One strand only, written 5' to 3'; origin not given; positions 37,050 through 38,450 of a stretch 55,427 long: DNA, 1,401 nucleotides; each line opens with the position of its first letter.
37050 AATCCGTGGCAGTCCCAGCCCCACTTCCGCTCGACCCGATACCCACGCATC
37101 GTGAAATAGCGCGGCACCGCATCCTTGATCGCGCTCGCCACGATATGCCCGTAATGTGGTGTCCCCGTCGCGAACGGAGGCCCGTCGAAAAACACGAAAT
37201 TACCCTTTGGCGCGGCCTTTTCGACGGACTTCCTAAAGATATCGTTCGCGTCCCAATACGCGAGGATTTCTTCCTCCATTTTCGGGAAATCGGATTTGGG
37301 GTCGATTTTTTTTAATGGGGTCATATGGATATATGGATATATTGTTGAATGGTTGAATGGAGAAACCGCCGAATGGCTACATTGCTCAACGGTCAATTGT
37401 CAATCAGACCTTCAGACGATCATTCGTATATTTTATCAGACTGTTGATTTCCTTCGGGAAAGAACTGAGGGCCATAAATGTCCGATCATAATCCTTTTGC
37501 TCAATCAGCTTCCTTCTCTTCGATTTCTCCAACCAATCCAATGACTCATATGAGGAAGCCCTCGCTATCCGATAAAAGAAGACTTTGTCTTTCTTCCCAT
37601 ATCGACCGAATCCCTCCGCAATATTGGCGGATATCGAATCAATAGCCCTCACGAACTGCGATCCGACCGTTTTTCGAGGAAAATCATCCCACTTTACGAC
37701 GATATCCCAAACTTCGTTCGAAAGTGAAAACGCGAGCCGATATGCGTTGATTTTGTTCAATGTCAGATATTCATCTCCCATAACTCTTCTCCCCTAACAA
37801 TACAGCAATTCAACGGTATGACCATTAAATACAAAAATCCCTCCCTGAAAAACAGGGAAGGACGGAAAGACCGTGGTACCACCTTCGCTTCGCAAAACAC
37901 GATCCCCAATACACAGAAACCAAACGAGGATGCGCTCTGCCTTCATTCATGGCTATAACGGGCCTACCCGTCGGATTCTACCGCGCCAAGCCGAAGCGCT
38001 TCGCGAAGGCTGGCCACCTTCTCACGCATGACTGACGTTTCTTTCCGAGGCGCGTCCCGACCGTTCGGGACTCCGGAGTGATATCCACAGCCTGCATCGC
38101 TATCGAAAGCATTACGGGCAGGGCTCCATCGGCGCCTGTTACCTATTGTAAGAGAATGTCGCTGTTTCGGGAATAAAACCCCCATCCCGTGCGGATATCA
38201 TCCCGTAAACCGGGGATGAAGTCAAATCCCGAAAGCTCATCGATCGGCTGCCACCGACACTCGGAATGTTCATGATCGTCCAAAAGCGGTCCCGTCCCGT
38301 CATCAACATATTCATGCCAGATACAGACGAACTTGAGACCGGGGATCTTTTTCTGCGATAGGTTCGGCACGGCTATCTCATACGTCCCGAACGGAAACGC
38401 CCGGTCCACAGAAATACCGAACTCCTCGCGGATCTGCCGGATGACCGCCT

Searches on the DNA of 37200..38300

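Call 73: search_rna_families(source=window, start=37200, end=38300, threshold=evalue, max_evalue=1)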
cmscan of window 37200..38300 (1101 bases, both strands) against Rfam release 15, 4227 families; matches with E-value up to 1: 1.
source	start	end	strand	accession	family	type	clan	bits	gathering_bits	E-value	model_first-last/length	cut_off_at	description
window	37855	38033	-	RF00230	T-box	Cis-reg; leader;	-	27.9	93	0.00049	1-219/219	no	T-box leader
